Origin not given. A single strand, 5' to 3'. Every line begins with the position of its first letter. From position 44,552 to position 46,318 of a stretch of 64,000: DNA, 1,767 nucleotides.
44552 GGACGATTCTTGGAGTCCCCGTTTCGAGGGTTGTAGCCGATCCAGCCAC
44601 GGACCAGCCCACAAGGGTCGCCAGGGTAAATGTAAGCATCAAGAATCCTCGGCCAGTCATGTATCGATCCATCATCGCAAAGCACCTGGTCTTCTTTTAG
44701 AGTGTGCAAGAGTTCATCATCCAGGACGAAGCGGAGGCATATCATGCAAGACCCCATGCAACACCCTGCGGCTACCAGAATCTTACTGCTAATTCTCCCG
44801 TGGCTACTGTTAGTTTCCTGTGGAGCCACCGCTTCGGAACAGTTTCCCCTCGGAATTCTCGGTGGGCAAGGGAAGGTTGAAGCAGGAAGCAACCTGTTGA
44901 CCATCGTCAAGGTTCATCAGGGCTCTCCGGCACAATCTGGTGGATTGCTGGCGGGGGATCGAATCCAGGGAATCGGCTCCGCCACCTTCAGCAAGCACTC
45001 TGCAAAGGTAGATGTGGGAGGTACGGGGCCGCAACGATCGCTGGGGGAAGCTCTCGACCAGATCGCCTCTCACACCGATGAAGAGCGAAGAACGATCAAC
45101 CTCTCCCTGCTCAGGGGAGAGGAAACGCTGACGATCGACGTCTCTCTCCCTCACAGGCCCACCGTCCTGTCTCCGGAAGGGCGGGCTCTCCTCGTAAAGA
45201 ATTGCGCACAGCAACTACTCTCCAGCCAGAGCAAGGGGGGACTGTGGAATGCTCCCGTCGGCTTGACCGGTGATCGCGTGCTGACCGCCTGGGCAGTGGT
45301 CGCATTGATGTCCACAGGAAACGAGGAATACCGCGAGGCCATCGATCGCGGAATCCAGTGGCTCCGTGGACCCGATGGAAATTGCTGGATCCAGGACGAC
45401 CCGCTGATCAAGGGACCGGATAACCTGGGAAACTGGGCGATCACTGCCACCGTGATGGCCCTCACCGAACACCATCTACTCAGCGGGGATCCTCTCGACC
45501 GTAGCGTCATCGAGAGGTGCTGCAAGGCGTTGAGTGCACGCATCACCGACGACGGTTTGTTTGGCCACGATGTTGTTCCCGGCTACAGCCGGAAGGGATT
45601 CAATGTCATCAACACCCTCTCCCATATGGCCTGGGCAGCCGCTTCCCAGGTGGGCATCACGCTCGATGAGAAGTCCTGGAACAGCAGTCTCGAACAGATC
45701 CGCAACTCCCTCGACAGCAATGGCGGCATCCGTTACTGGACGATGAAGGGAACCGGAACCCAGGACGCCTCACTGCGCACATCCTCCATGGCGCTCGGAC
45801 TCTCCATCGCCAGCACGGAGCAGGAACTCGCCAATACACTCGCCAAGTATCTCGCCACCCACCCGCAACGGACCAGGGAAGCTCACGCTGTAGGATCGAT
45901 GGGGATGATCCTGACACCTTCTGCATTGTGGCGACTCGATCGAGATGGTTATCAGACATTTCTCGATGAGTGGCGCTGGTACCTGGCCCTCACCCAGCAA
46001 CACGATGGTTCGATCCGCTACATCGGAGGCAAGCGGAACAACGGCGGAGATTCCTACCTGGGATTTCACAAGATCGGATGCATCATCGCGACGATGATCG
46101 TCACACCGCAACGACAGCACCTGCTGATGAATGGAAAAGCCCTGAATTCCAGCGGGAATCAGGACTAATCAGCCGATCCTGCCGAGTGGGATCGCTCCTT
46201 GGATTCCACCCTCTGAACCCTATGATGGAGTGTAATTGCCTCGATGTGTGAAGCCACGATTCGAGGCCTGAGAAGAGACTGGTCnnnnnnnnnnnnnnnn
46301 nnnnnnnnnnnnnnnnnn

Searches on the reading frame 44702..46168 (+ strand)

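Call 6: search_protein_families(library=pfam, proteins=[window:44702-46168:+], max_evalue=0.1)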
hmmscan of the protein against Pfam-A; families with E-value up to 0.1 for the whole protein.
window:44702-46168:+ (488 aa): 6 families
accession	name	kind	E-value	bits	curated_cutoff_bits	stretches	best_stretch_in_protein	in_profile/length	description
PF19805.5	DUF6288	-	5.4e-22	78.9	26.3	2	194-478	116-401/402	Family of unknown function (DUF6288)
PF13180.12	PDZ_2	-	2.1e-05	25.2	27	1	65-149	13-80/80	PDZ domain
PF00595.29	PDZ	-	0.00043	21.1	23.2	1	50-100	12-61/81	PDZ domain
PF13243.12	SQHop_cyclase_C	-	0.00052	19.6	26.1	1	195-222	249-275/319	Squalene-hopene cyclase C-terminal domain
PF17820.7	PDZ_6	-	0.0019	18.4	27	1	68-92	2-26/54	PDZ domain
PF04495.20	GRASP55_65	-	0.082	13.7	27.7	0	59-93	37-73/138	GRASP55/65 PDZ-like domain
